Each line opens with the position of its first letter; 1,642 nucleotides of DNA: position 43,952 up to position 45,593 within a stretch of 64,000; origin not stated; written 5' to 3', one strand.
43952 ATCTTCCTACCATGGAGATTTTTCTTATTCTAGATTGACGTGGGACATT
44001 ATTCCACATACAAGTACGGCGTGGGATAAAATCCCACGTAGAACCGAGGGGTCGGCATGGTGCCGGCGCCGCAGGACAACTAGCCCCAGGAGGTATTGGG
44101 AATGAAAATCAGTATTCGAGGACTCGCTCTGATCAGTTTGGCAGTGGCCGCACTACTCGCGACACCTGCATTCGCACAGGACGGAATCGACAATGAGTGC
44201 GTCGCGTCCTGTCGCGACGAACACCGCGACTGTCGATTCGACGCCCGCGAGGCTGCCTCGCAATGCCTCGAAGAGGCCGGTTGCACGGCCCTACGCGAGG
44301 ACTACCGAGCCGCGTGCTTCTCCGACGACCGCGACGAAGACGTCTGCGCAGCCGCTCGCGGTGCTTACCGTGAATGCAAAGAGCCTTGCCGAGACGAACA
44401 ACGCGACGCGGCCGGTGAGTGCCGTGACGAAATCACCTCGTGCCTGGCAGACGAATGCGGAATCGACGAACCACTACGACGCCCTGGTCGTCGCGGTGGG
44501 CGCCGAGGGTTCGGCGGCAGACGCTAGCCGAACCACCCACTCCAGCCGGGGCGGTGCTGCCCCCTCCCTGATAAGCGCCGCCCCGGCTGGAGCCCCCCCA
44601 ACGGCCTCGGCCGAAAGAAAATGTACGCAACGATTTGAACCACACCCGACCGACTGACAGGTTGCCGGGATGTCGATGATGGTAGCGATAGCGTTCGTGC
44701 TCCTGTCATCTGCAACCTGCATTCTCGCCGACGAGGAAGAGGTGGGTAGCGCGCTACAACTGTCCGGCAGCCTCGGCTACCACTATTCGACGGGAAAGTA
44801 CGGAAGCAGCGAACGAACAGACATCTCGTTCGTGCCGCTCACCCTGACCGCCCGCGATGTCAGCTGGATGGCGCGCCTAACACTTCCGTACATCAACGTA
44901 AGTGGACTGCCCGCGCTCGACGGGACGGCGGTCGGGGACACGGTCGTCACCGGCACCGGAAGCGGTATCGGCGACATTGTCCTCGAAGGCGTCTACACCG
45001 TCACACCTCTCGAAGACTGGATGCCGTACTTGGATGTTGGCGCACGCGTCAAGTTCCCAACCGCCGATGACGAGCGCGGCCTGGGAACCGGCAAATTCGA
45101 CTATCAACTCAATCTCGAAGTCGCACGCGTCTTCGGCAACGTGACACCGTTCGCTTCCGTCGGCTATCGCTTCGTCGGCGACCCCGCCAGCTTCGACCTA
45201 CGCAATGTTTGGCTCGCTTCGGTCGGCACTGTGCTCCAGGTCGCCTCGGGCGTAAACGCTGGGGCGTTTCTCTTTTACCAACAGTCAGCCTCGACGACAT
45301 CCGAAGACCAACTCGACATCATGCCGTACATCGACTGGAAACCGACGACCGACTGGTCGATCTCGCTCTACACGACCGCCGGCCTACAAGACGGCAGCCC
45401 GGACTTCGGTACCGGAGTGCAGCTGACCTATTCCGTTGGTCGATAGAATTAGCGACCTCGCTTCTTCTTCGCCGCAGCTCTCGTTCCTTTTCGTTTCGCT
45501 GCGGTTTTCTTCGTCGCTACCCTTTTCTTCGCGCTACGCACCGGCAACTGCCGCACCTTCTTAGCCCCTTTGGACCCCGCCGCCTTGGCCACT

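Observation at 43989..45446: Palindrome-controlled two-gene module: Cys-rich acidic secreted protein plus an outer-membrane beta-barrel, separated by a strong hairpin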

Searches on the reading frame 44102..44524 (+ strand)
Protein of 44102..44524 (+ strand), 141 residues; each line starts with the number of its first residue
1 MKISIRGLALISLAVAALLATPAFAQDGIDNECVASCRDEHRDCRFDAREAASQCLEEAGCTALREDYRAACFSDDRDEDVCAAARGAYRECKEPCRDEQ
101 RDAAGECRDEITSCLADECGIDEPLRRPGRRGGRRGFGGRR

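Call 5: search_protein_families(library=pfam, proteins=[window:44102-44524:+], max_evalue=0.1)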
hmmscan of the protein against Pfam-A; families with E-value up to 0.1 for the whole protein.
window:44102-44524:+ (141 aa): 1 family
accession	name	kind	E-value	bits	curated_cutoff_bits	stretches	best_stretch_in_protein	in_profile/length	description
PF10203.14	Pet191_N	-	0.032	14.9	24.4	1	47-100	6-61/67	Cytochrome c oxidase assembly protein PET191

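Call 10: find_encoding_contigs(protein=window:44102-44524:+, flank=10000, max_places=6)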
Protein window:44102-44524:+ (141 aa): 1 contig read that carries it; 1 place shown.
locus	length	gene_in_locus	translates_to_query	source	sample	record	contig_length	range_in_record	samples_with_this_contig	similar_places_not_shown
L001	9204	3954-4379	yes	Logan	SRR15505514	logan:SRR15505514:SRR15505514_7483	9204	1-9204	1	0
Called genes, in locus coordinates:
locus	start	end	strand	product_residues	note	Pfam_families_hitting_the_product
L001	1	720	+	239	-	?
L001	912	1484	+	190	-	PF01794:Ferric_reduct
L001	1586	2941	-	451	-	PF18914:DUF5666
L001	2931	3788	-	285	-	PF20112:DUF6502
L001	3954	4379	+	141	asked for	-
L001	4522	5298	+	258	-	-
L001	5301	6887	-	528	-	PF03007:WS_DGAT_cat, PF06974:WS_DGAT_C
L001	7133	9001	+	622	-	PF13424:TPR_12 (faint), PF00515:TPR_1 (faint), PF07719:TPR_2 (faint), PF13181:TPR_8 (faint), PF14938:SNAP (faint), PF13432:TPR_16 (weak)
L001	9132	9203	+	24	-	?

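Call 13: find_homologous_proteins(query=window:44102-44524:+, max_evalue=0.001)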
Query window:44102-44524:+ (141 aa): 7 proteins with E <= 0.001 among 638 candidates.
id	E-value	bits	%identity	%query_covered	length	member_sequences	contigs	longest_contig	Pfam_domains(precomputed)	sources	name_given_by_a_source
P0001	5.5e-85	301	100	100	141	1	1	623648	-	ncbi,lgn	-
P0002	2.4e-44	169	60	89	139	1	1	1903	-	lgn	-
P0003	1.0e-37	148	60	88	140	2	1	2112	-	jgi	-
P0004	1.7e-33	134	56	74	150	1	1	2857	-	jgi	jgi:hypothetical protein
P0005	8.2e-31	125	56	81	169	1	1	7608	-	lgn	-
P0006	3.0e-29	120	57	67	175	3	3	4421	-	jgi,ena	-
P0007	1.5e-27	115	50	98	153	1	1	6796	-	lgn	-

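Call 15: find_encoding_contigs(protein=P0005, flank=10000, max_places=3)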
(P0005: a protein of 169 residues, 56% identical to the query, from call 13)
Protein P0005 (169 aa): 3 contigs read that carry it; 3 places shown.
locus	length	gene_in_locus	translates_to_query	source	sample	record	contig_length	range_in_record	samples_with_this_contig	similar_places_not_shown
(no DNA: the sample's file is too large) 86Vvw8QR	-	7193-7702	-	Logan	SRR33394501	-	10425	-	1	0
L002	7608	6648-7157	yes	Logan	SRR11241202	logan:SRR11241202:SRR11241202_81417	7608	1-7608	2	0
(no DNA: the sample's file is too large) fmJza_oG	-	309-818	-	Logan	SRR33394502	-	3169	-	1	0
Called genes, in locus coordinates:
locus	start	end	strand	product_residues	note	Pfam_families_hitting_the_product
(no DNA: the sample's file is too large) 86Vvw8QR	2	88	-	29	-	?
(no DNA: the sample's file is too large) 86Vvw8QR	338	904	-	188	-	PF04366:Ysc84 (weak)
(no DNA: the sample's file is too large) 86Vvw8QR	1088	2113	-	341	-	PF00296:Bac_luciferase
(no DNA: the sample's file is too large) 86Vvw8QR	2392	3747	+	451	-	-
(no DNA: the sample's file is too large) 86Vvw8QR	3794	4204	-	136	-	-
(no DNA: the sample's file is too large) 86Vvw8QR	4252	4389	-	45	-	-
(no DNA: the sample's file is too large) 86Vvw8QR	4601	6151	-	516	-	PF18914:DUF5666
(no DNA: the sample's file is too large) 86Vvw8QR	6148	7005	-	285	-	PF20112:DUF6502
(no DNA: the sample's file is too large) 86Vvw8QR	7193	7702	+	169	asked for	-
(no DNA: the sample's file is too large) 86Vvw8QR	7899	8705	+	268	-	PF13557:Phenol_MetA_deg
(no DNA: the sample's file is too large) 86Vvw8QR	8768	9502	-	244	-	-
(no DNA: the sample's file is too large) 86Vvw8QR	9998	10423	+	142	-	?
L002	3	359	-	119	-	?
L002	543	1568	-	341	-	PF00296:Bac_luciferase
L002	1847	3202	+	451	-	-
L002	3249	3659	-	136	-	-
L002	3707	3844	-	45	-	-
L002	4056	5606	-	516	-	PF18914:DUF5666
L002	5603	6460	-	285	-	PF20112:DUF6502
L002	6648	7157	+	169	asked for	-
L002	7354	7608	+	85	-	?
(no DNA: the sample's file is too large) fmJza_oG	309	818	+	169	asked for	-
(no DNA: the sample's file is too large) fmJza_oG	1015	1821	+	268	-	PF13557:Phenol_MetA_deg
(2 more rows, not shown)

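Call 16: find_encoding_contigs(protein=P0007, flank=10000, max_places=3)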
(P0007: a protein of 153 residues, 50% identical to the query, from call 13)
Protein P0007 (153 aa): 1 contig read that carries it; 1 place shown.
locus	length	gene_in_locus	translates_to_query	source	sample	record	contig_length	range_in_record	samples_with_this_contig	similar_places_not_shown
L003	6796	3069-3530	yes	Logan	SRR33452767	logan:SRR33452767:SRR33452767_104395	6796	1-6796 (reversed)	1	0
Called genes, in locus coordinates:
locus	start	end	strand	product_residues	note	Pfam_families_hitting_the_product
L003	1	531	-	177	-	?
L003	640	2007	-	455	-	PF18914:DUF5666 (weak)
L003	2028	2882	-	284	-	PF20112:DUF6502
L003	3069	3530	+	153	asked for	-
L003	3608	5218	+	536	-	PF03098:An_peroxidase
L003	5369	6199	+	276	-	PF13557:Phenol_MetA_deg (weak)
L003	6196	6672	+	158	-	PF13577:SnoaL_4, PF12680:SnoaL_2 (faint)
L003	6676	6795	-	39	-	?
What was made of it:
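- In L003 a peroxidase gene sits between the two genes (call 16).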

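Call 19: find_encoding_contigs(protein=P0006, flank=10000, max_places=3)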
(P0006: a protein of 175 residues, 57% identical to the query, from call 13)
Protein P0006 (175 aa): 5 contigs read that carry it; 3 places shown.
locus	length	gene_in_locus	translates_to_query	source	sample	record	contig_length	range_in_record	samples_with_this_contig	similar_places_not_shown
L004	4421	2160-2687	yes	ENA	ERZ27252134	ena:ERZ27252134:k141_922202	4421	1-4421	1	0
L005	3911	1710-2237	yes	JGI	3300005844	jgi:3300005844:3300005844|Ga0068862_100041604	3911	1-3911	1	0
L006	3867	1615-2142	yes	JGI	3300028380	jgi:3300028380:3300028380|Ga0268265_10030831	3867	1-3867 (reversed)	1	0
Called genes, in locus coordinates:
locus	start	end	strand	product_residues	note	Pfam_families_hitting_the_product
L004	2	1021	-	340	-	?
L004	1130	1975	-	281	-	PF20112:DUF6502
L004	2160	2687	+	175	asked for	-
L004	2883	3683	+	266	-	PF13557:Phenol_MetA_deg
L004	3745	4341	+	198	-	-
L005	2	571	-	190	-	?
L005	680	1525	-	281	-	PF20112:DUF6502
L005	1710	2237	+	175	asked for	-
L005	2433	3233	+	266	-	PF13557:Phenol_MetA_deg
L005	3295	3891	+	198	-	-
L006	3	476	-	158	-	?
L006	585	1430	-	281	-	PF20112:DUF6502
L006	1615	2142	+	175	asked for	-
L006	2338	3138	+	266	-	PF13557:Phenol_MetA_deg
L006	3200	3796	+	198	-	-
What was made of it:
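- On Phenol_MetA_deg outer-membrane barrel (Pfam PF13557): Orthologues in L002-type and L004-L006 loci carry PF13557 hits on record, and the L003 hit is weak (calls 15, 16, 19).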

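Call 20: find_encoding_contigs(protein=P0004, flank=10000, max_places=3)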
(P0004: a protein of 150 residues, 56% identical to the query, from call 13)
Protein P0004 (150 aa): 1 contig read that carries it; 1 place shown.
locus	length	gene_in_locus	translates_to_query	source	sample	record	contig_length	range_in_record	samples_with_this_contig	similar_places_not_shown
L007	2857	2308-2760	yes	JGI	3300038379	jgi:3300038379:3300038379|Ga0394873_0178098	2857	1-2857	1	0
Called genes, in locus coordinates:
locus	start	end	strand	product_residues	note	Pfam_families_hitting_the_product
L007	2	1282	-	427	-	?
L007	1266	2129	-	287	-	PF20112:DUF6502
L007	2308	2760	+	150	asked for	-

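Call 47: search_solved_structures(query=window:44102-44524:+, max_evalue=10)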
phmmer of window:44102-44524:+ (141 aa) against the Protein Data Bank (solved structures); distinct sequences matched with E-value up to 10: 2.
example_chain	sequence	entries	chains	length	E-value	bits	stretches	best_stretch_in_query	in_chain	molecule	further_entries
7ar7_e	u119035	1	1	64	0.28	14.8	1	43-73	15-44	NADH dehydrogenase [ubiquinone] iron-sulfur protein 5-A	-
7a23_j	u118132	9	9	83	0.74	13.4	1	43-74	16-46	15kDa | NADH dehydrogenase [ubiquinone] iron-sulfur protein 5-B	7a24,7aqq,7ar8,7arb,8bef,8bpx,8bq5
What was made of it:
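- On Twin-Cx9C / CHCH (for example Pfam PF10203 Pet191_N): PDB sequence search gives only NDUFS5 at E 0.28 (call 47).
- Closest known: CHCH / twin-Cx9C proteins. Same: The only database hints point to this group: Pet191_N at E 0.032, and NDUFS5 at E 0.28 (calls 5, 47).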

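Call 53: predict_structure(alignment_id=A1)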
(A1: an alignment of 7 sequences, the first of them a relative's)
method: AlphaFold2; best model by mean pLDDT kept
length: 141 residues; sequences in the alignment: 7
mean_pLDDT: 79.4   pTM: 0.58
mean pLDDT of the five models: 79.4, 78.9, 78.1, 76.9, 76.5
residues with pLDDT >= 90: 85; 70-90: 9; 50-70: 27; < 50: 20
segments of 3 or more residues with pLDDT < 50: 17-22, 24-26
pLDDT, mean of each block of 10 residues (from residue 1): 48 50 53 91 91 95 97 97 98 95 93 92 63 51 52
secondary structure, 60 per line:
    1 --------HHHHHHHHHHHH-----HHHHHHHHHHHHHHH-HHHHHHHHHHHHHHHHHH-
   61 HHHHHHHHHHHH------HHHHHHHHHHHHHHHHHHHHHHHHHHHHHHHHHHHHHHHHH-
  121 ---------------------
elements in order: H9-20 H26-40 H42-59 H61-72 H79-119
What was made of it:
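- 44102..44527 (+): Gene for the 141-aa secreted Cys-rich acidic protein. It has a signal peptide of about 25 aa, two internal repeats of the form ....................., 12 invariant Cys and a basic Arg/Gly tail. In the AF2 model the core has pLDDT above 90 and is all-helical (call 53).
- On Twin-Cx9C / CHCH: The model is helical (call 53), but disulfide pairing could not be read.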

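Call 54: search_protein_representatives(alignment_id=A1)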
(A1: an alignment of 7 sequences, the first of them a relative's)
Query: 7 sequences, 146 profile positions. Proteins with E-value up to 0.001 (for the whole library): 128; up to 1e-10: 72; up to 1e-30: 6. The best 128 are listed.
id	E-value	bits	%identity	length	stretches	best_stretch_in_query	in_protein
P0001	4.4e-59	214.8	-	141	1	5-144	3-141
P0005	9.0e-51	187.8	-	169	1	2-146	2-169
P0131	4.0e-41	156.6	-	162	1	8-138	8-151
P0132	7.3e-38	146.0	-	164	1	9-144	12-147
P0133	2.7e-34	134.4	-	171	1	32-137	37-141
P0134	3.1e-34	134.2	-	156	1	13-142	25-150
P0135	1.5e-30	122.3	-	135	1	11-130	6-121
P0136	7.2e-29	116.8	-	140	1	1-139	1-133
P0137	5.9e-28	113.8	-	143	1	36-137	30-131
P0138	2.0e-27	112.1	-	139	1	9-136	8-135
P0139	5.9e-27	110.6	-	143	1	1-139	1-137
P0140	1.1e-25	106.5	-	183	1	13-134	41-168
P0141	3.5e-25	104.8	-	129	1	8-131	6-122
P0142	1.1e-24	103.2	-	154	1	7-140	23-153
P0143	2.2e-24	102.2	-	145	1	10-138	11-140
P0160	5.6e-18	81.5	-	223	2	8-120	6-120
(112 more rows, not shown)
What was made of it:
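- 44102..44527 (+): The family comprises 128 clusters among 1.84 billion representatives (call 54).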

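Call 57: find_encoding_contigs(protein=P0135, flank=6000, max_places=3)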
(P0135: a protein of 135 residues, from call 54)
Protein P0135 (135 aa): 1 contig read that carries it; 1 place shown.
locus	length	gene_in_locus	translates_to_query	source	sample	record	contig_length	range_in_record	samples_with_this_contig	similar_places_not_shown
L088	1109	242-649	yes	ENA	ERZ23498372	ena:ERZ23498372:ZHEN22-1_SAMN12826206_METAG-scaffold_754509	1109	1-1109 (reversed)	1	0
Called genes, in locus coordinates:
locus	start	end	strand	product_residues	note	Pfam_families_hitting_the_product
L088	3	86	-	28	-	?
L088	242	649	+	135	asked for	-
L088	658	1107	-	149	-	?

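Call 58: fold_search(model_id=the predicted structure, library=pdb)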
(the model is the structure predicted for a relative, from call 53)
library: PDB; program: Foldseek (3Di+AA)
matches with E <= 10: 230; with E <= 0.001: 0
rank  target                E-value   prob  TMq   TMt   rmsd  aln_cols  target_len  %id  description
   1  9cu8_A                9.6e-01  0.35  0.27  0.33  14.6        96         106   16  Crystal Structure of TNFR2 TNFR2_mb1 Complex (released 2024-12-04)
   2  7o3w_A                1.1e+00  0.25  0.26  0.18  12.0       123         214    9  Structural basis for VIPP1 oligomerization and maintenance of thylakoid membrane integrity (released 2021-06-30)
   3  8e4g_a                1.1e+00  0.21  0.27  0.29  11.5       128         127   15  Remodeling of the bacteriophage T7 during initial infection (released 2023-09-27)
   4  9qwr_B                1.2e+00  0.33  0.31  0.26   9.1       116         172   15  MIC60 helical bundle dimer (released 2026-02-25)
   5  8q1h_A                1.5e+00  0.30  0.28  0.08   9.8        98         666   15  LSD1 Y391K-CoREST bound to Histone H3 N-terminal tail (released 2024-05-15)
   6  1g73_A                1.6e+00  0.14  0.24  0.22  11.7       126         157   13  CRYSTAL STRUCTURE OF SMAC BOUND TO XIAP-BIR3 DOMAIN (released 2001-01-10)
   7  2q0o_D                1.7e+00  0.63  0.31  0.45   5.7        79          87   14  Crystal structure of an anti-activation complex in bacterial quorum sensing (released 2007-09-25)
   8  6ixg_A                1.7e+00  0.25  0.31  0.21  10.9       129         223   15  Crystal structure of native apo SH3BP5 (P41) (released 2019-03-20)
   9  6maf_C                1.9e+00  0.23  0.28  0.16  14.3       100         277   21  native BbvCI A2B2 tetramer at low resolution (released 2018-11-14)
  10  7o3x_A                1.9e+00  0.20  0.26  0.18  12.0       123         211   10  Structural basis for VIPP1 oligomerization and maintenance of thylakoid membrane integrity (released 2021-06-30)
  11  8zal_B                1.9e+00  0.10  0.19  0.10  11.6       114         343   10  EmrAB-TolC MFS-type tripartite multidrug efflux pump EA (released 2025-04-30)
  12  8qbs                  2.2e+00  0.18  0.29  0.23  10.4       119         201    9  Cryo-EM structure of Vipp1-F197K/L200K helical filament with lattice 1 (Vipp1-F197K/L200K_L1) (released 2024-09-11)
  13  3lay_H                2.3e+00  0.44  0.31  0.50   8.4        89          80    8  Alpha-Helical barrel formed by the decamer of the zinc resistance-associated protein (STM4172) from Salmonella enteric (released 2010-01-19)
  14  3jbk_M                2.3e+00  0.21  0.29  0.31  19.4       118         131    8  Cryo-EM reconstruction of the metavinculin-actin interface (released 2015-11-04)
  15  8qbw                  2.3e+00  0.12  0.24  0.18  11.5       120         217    8  Cryo-EM structure of Vipp1-deltaH6_aa1-219 helical filament with lattice 3 (Vipp1-deltaH6_L3) (released 2024-09-11)
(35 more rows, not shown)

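Call 59: find_encoding_contigs(protein=P0141, flank=6000, max_places=3)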
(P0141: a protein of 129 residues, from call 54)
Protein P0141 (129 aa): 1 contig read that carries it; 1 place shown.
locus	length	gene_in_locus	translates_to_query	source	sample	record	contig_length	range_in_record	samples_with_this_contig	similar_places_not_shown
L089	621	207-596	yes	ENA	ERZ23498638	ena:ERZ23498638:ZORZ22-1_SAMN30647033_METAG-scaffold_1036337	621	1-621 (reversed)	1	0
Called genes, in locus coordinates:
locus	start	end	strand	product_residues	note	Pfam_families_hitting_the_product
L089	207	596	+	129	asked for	-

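Call 60: find_encoding_contigs(protein=P0160, flank=6000, max_places=3)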
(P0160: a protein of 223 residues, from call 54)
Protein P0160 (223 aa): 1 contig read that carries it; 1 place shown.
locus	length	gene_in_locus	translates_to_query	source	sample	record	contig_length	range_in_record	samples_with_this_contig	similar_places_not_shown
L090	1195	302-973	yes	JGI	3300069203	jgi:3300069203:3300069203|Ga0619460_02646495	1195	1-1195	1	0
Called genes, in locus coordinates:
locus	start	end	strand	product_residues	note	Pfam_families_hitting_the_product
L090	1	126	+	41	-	?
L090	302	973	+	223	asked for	-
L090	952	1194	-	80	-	?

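Call 61: find_encoding_contigs(protein=P0138, flank=6000, max_places=3)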
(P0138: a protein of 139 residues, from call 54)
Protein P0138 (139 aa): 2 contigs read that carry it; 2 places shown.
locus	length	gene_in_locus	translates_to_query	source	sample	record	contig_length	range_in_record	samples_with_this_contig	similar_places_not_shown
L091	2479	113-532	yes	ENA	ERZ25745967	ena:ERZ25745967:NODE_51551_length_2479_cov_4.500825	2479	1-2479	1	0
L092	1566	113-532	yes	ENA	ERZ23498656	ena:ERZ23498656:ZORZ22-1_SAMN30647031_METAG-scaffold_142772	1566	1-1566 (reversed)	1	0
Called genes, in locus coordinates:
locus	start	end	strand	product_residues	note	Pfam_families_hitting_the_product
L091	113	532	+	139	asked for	-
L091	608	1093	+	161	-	-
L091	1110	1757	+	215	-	-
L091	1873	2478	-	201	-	?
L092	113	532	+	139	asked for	-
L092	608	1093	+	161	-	-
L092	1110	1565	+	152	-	?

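Call 63: search_protein_families(library=ncbifam, max_evalue=0.01, proteins=[window:44102-44524:+])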
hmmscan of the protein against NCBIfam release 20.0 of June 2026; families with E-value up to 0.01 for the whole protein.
window:44102-44524:+ (141 aa): 0 families
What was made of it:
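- Tried and rejected: Known family for the Cys-rich protein: Pfam, NCBIfam and PDB sequence searches gave nothing significant (calls 5, 47, 63).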

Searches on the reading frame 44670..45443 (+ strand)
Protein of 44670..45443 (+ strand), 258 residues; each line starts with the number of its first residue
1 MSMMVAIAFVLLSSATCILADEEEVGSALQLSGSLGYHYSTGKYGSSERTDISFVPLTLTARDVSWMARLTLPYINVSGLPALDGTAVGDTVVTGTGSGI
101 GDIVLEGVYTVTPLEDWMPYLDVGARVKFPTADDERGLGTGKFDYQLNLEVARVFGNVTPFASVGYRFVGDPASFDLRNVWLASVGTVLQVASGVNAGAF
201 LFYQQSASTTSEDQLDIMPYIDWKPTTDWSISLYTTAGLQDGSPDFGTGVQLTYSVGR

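Call 5: search_protein_families(library=pfam, proteins=[window:44670-45443:+], max_evalue=0.1)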
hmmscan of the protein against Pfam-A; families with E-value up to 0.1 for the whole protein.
window:44670-45443:+ (258 aa): 2 families
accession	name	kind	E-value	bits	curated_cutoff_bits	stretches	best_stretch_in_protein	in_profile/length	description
PF13557.12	Phenol_MetA_deg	-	0.00022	21.8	22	1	75-254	49-240/242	Putative MetA-pathway of phenol degradation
PF24253.1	DUF7454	-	0.066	13.6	27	0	87-105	10-30/59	Domain of unknown function (DUF7454)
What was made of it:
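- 44670..45446 (+): Gene for a 258-aa outer-membrane beta-barrel protein of the Phenol_MetA_deg type. Pfam PF13557, 21.8 bits against cut-off 22 (call 5).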

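Call 46: search_solved_structures(query=window:44670-45443:+, max_evalue=10)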
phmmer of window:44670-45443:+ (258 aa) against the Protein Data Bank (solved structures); distinct sequences matched with E-value up to 10: 1.
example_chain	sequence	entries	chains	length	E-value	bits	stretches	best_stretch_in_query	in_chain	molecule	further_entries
9e5c_0r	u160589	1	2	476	1.5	11.6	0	89-161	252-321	Sperm-tail PG-rich repeat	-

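Call 48: list_cluster_members(proteins=[P0001, window:44670-45443:+, window:41737-43089:-])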
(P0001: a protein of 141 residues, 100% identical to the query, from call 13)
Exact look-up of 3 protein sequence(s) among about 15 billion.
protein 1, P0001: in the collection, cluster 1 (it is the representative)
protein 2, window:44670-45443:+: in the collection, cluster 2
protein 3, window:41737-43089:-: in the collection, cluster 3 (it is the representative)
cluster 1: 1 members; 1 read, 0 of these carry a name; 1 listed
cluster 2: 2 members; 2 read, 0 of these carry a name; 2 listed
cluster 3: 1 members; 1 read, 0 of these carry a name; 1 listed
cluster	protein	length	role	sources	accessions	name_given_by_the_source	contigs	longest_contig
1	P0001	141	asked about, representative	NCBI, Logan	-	-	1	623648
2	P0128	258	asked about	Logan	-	-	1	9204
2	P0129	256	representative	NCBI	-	-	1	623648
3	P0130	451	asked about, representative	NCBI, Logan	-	-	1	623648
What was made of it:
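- Tried and rejected: Naming the source organism: the cluster look-up gave no names (call 48).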

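Call 63: search_protein_families(library=ncbifam, max_evalue=0.01, proteins=[window:44670-45443:+])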
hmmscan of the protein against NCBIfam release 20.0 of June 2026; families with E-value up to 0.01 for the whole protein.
window:44670-45443:+ (258 aa): 0 families
